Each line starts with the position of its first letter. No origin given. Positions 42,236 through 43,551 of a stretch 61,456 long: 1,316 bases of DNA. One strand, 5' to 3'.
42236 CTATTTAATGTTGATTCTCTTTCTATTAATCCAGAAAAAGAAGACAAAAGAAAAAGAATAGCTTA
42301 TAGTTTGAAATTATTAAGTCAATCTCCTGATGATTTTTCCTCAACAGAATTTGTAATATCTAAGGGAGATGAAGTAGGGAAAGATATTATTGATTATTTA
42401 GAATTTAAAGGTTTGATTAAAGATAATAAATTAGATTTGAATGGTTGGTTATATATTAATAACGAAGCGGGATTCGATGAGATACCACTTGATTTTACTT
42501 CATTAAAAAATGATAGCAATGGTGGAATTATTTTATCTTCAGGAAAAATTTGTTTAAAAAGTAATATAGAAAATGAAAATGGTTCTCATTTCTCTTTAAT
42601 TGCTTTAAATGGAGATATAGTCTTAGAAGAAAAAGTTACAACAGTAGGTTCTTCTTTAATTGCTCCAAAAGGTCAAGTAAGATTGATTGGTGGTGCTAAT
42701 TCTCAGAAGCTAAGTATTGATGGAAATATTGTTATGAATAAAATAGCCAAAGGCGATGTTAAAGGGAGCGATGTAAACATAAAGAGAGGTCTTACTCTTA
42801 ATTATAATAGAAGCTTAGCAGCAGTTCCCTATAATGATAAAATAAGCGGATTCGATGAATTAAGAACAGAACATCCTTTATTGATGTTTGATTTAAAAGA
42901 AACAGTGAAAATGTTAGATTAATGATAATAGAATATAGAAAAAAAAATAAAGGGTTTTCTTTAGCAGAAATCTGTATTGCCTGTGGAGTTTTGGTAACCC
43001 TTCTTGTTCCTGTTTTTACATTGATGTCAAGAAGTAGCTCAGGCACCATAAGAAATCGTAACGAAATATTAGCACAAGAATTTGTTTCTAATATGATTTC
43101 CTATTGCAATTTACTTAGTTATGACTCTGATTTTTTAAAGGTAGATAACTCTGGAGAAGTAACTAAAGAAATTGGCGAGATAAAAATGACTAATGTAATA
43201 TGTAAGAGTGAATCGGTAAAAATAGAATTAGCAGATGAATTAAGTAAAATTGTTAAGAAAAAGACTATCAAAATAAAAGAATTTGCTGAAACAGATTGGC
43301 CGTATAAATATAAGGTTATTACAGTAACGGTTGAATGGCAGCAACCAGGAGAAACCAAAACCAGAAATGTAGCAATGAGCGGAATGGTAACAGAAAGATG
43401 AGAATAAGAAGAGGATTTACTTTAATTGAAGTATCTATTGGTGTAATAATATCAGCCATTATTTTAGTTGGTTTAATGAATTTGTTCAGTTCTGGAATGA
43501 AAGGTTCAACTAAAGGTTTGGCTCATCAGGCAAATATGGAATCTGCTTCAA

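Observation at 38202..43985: Six-gene operon joining SH3b/NlpC-P60-like wall-hydrolase proteins to a pseudopilin set, with no pilus machinery nearby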

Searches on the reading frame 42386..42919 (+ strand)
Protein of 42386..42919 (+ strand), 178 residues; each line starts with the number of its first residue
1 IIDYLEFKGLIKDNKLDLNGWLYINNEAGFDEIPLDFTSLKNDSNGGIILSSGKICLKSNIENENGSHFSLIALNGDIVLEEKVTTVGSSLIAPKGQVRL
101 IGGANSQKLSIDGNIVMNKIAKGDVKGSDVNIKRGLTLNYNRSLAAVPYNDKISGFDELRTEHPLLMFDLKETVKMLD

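Call 101: search_solved_structures(query=A13, max_evalue=10, show_alignments=2)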
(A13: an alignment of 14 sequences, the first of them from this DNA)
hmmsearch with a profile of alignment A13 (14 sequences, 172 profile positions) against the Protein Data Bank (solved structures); distinct sequences matched with E-value up to 10: 5.
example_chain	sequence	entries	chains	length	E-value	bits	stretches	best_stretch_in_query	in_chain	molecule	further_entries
1wp5_A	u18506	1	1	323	0.09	15.7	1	37-116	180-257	topoisomerase IV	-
5x42_B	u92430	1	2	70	0.47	13.4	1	46-94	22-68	IcmO (DotL)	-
9gbg_A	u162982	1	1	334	0.98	12.3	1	91-139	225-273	Phage Recombinase UvsX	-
6sz9_A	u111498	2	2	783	1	12.3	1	16-112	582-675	IcmO (DotL)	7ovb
2avt_A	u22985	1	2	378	7.2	9.5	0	33-81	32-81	DNA polymerase III beta subunit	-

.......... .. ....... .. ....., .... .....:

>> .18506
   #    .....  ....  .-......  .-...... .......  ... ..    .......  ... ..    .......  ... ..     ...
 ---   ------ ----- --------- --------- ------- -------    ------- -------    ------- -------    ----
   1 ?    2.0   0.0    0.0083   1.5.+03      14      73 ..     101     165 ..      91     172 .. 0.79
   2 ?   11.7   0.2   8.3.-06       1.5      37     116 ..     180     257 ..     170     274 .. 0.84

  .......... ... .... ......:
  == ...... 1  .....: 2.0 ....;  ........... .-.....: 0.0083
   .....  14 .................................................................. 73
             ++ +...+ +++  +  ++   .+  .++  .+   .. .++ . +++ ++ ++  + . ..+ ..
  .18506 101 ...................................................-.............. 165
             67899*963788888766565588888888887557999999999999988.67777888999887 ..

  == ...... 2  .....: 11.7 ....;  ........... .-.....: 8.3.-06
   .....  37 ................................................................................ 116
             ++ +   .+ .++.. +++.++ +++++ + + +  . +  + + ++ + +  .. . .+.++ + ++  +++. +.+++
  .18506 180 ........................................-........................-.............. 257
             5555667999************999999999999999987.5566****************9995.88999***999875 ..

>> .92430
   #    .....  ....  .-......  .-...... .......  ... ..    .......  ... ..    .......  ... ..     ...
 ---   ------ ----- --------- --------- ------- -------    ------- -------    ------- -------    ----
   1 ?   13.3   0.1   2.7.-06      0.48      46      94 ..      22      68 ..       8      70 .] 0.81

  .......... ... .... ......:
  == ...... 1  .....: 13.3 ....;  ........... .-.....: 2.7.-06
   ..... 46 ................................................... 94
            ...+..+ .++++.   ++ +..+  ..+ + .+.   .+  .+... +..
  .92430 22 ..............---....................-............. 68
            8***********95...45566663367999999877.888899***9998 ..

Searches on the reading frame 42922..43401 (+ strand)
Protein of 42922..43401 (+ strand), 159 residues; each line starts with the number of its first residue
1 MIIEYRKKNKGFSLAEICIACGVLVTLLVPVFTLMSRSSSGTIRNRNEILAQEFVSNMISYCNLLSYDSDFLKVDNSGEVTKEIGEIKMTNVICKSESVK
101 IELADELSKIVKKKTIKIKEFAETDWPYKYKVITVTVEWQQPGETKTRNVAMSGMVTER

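Call 3: search_protein_families(library=pfam, proteins=[window:42922-43401:+], max_evalue=1)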
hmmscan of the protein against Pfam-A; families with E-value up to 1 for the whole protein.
window:42922-43401:+ (159 aa): 2 families
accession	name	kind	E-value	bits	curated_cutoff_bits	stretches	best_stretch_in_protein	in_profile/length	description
PF22923.1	KIF2A-like_1st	-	0.04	13.9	27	1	134-153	33-52/55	Kinesin-like protein KIF2A-like, N-terminal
PF07294.16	Fibroin_P25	-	0.13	12.7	25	1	39-81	53-95/196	Fibroin P25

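Call 4: search_protein_families(library=ncbifam, proteins=[window:42922-43401:+], max_evalue=1)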
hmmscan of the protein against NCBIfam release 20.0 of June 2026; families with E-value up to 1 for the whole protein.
window:42922-43401:+ (159 aa): 2 families
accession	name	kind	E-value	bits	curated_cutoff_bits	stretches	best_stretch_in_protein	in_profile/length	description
NF041013.1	T4P_ComGE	equivalog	0.00093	19.3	49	1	7-37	1-31/83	competence type IV pilus minor pilin ComGE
TIGR01707.1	gspI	equivalog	0.11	13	44.35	1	11-59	1-49/101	type II secretion system minor pseudopilin GspI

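Call 37: search_solved_structures(query=A4, max_evalue=10, show_alignments=2)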
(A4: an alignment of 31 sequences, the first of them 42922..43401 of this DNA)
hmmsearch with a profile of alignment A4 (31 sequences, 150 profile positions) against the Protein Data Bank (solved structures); distinct sequences matched with E-value up to 10: 7.
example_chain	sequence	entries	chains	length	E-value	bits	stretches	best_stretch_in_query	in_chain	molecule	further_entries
9egp_A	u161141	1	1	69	0.014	18.5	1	4-28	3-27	Geopilin domain 1 protein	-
7tgg_A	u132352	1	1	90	0.02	18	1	4-28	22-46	Geopilin domain 1 protein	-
9laa_A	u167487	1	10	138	0.02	18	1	4-27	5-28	Type IV pilin protein PilA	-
6yfk_AA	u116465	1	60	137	0.051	16.7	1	26-64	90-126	coat protein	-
9lab_B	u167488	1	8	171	0.18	14.9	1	7-29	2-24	MSHA major pilin subunit MshA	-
6xxe_A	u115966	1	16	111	1.4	12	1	12-97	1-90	Uncharacterized protein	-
5g23_A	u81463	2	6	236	1.7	11.8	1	8-46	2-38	TYPE-IV LIKE PILIN TTHA1219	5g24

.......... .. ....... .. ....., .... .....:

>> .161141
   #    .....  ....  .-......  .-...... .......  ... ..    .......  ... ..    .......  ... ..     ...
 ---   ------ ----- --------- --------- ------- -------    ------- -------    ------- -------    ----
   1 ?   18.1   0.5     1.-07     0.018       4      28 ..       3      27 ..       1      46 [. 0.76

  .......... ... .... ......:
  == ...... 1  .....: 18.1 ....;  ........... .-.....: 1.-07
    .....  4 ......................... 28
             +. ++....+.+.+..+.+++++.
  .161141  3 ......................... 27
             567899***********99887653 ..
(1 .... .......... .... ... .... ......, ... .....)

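Call 70: search_protein_families(library=ncbifam, alignment_id=A4, max_evalue=0.01)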
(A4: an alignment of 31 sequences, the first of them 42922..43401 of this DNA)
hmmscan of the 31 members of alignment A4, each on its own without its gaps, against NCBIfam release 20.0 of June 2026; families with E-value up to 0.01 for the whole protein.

A. member 1, window:42922-43401:+ (159 aa): 1 family
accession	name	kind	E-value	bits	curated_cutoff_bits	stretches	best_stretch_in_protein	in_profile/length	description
NF041013.1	T4P_ComGE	equivalog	0.00093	19.3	49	1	7-37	1-31/83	competence type IV pilus minor pilin ComGE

B. families by the number of members that match (of 31 scanned): 9 families
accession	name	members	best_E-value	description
TIGR02523.1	type_IV_pilV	11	1.1e-06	type IV pilus modification protein PilV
NF041013.1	T4P_ComGE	5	0.00093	competence type IV pilus minor pilin ComGE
TIGR01707.1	gspI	4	0.00027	type II secretion system minor pseudopilin GspI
TIGR02532.1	IV_pilin_GFxxxE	3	0.00043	prepilin-type N-terminal cleavage/methylation domain-containing protein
TIGR04370.1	glyco_rpt_poly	1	0.0026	oligosaccharide repeat unit polymerase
NF041002.1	pilin_ComGF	1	0.003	competence type IV pilus minor pilin ComGF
NF007800.0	PRK10506.1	1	0.0046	prepilin peptidase-dependent protein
NF040982.1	ComGD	1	0.0064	competence type IV pilus minor pilin ComGD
TIGR01708.2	typeII_sec_gspH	1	0.0084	type II secretion system minor pseudopilin GspH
